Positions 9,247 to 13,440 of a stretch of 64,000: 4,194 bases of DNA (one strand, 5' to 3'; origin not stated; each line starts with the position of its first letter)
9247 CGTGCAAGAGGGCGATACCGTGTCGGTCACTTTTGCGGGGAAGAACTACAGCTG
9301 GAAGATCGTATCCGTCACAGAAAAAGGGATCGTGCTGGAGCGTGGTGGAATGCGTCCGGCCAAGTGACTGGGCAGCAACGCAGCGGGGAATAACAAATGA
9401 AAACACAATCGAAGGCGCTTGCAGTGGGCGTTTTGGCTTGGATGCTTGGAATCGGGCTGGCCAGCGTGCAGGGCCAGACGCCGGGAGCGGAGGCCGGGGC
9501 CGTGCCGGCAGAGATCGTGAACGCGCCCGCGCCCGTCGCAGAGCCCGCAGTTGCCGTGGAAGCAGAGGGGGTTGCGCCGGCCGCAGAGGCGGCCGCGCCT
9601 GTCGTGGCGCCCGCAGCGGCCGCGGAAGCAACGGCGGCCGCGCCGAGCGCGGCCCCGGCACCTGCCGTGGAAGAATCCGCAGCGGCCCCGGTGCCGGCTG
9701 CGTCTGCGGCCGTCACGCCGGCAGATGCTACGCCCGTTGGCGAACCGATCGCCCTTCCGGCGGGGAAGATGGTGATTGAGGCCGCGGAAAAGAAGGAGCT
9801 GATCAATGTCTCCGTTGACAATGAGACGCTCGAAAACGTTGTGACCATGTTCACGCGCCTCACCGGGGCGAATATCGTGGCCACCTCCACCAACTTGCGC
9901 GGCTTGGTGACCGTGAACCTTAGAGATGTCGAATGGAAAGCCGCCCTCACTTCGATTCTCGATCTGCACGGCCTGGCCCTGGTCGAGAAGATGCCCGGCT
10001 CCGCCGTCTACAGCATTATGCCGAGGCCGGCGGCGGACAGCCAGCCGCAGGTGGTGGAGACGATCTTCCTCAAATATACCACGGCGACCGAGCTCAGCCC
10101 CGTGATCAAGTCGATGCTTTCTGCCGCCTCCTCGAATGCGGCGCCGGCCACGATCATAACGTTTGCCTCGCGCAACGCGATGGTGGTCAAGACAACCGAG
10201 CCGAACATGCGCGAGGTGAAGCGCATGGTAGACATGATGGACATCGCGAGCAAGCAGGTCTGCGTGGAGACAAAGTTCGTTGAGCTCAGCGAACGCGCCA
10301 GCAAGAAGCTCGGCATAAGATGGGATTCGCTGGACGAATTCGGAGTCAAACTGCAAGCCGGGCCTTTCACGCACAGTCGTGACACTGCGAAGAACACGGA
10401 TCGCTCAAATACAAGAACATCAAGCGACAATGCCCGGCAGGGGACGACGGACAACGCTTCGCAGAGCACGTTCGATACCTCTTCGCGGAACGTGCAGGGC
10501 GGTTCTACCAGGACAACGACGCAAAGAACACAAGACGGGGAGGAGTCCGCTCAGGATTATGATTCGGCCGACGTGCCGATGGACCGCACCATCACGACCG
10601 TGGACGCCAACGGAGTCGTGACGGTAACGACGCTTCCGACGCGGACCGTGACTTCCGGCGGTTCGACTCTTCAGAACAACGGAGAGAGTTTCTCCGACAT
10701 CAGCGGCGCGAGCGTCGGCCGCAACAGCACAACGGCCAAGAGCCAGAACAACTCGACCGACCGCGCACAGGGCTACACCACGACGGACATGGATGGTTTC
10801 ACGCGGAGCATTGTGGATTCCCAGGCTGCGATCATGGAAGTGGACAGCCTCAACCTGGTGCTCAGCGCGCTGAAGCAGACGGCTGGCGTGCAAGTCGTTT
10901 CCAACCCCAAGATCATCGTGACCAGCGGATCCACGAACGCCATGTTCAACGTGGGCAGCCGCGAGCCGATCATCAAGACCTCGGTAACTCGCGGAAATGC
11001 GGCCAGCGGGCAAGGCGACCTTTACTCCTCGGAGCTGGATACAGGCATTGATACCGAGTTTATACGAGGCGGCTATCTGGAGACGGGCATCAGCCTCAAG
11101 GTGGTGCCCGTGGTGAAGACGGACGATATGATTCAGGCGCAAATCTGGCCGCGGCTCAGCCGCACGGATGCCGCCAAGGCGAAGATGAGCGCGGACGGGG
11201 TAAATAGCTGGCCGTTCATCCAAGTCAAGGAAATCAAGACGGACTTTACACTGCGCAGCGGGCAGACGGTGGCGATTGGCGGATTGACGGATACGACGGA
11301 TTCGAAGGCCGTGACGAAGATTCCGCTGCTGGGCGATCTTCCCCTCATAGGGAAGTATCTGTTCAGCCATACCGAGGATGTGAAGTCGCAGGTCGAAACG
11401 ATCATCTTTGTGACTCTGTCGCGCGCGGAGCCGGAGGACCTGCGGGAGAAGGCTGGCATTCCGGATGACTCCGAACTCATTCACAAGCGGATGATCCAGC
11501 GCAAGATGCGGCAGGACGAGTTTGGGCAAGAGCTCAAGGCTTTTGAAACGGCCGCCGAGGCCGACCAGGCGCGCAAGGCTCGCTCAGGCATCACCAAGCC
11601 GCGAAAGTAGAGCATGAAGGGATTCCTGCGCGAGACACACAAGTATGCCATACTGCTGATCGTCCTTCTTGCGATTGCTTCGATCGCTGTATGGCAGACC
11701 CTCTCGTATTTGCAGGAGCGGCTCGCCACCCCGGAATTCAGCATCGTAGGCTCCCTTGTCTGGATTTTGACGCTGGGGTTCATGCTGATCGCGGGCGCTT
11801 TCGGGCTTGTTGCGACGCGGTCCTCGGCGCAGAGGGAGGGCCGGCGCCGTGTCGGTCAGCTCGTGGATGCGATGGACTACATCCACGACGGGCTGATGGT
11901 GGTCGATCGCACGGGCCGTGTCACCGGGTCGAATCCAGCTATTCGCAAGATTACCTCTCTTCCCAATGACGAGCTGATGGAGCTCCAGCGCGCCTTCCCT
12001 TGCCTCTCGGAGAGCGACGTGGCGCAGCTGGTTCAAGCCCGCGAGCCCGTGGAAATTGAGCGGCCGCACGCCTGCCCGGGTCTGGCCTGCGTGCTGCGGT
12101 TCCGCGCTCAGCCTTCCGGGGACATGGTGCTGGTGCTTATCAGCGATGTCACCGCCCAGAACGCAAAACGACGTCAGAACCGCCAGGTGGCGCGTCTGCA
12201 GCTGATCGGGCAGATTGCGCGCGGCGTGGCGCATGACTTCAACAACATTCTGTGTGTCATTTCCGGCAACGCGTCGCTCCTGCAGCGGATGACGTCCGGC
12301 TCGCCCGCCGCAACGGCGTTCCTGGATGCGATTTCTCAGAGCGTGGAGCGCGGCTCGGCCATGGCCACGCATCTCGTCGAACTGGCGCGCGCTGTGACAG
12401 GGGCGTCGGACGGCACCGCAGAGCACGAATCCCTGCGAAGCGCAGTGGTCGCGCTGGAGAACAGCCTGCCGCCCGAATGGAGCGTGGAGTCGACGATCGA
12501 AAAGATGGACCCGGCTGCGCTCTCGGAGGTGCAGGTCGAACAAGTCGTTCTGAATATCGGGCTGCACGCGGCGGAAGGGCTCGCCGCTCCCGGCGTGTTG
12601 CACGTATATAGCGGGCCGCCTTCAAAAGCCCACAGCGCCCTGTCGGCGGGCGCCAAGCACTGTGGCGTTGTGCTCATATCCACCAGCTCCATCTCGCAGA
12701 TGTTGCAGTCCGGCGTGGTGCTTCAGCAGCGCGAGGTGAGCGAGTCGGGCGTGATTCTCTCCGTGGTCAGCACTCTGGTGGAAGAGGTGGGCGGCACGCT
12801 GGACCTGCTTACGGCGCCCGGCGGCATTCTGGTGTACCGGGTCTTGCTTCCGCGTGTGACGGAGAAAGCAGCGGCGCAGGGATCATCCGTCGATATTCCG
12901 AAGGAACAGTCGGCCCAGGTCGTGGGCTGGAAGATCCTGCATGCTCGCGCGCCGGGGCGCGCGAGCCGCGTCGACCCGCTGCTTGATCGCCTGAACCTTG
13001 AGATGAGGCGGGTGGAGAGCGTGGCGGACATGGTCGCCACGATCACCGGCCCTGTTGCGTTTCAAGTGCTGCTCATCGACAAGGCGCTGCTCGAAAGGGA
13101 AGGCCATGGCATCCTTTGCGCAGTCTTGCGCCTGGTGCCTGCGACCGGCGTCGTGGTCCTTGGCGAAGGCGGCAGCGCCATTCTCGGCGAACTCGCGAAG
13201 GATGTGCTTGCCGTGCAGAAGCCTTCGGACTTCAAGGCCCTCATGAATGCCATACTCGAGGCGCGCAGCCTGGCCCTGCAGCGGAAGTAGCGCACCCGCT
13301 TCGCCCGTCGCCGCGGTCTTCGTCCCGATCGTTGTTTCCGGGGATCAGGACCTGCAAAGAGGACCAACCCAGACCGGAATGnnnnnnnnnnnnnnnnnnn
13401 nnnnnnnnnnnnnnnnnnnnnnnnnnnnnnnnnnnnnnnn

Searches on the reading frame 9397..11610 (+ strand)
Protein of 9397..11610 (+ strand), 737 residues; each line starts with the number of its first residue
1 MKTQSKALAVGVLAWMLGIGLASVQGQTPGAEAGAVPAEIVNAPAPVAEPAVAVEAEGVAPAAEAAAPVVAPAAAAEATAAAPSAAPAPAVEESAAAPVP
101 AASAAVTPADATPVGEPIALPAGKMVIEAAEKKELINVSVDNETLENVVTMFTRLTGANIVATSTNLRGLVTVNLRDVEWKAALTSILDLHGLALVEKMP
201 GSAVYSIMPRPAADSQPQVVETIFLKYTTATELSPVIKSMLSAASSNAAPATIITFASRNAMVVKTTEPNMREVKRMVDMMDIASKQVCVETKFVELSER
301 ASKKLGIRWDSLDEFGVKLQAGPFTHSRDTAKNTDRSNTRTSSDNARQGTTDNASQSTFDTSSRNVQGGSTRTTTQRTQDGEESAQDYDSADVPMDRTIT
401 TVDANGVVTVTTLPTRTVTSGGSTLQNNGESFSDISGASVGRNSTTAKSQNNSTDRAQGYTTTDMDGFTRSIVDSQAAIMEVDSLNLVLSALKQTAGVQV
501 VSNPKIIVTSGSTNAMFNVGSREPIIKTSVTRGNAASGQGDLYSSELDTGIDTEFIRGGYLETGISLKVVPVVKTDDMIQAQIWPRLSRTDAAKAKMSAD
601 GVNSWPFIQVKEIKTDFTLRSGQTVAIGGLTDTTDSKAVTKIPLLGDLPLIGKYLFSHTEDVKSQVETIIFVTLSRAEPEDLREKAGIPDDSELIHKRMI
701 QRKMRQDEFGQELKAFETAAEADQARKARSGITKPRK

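Call 64: search_protein_families(library=pfam, proteins=[window:9397-11610:+], max_evalue=0.00001)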
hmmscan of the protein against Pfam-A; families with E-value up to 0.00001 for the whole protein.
window:9397-11610:+ (737 aa): 2 families
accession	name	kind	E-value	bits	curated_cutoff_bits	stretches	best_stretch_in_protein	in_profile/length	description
PF00263.26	Secretin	-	5.8e-31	107.8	27.5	1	491-673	1-164/169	Bacterial type II and III secretion system protein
PF03958.22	Secretin_N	-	2.1e-07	31.5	28.2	1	220-287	1-69/69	Bacterial type II/III secretion system short domain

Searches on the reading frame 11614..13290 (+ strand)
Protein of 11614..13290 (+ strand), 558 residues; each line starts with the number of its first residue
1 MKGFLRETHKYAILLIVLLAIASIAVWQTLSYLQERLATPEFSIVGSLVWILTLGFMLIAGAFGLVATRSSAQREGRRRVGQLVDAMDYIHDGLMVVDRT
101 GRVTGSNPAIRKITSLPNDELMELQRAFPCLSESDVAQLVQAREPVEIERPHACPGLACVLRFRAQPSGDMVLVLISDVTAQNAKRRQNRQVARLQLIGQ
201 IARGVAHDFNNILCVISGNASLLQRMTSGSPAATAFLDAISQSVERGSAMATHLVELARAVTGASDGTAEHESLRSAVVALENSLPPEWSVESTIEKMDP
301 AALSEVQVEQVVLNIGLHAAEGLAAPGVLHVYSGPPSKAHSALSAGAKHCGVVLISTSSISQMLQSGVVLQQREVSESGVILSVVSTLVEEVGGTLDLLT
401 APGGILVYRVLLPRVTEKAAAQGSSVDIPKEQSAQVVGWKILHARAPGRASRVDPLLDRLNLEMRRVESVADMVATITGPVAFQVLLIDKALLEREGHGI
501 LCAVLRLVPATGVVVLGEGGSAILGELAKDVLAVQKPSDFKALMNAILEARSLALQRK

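Call 64: search_protein_families(library=pfam, proteins=[window:11614-13290:+], max_evalue=0.00001)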
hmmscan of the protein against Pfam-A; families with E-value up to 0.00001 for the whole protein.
window:11614-13290:+ (558 aa): 1 family
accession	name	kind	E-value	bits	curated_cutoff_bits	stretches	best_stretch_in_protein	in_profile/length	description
PF00512.31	HisKA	-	2.2e-06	28.1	26.9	1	199-260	3-63/66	His Kinase A (phospho-acceptor) domain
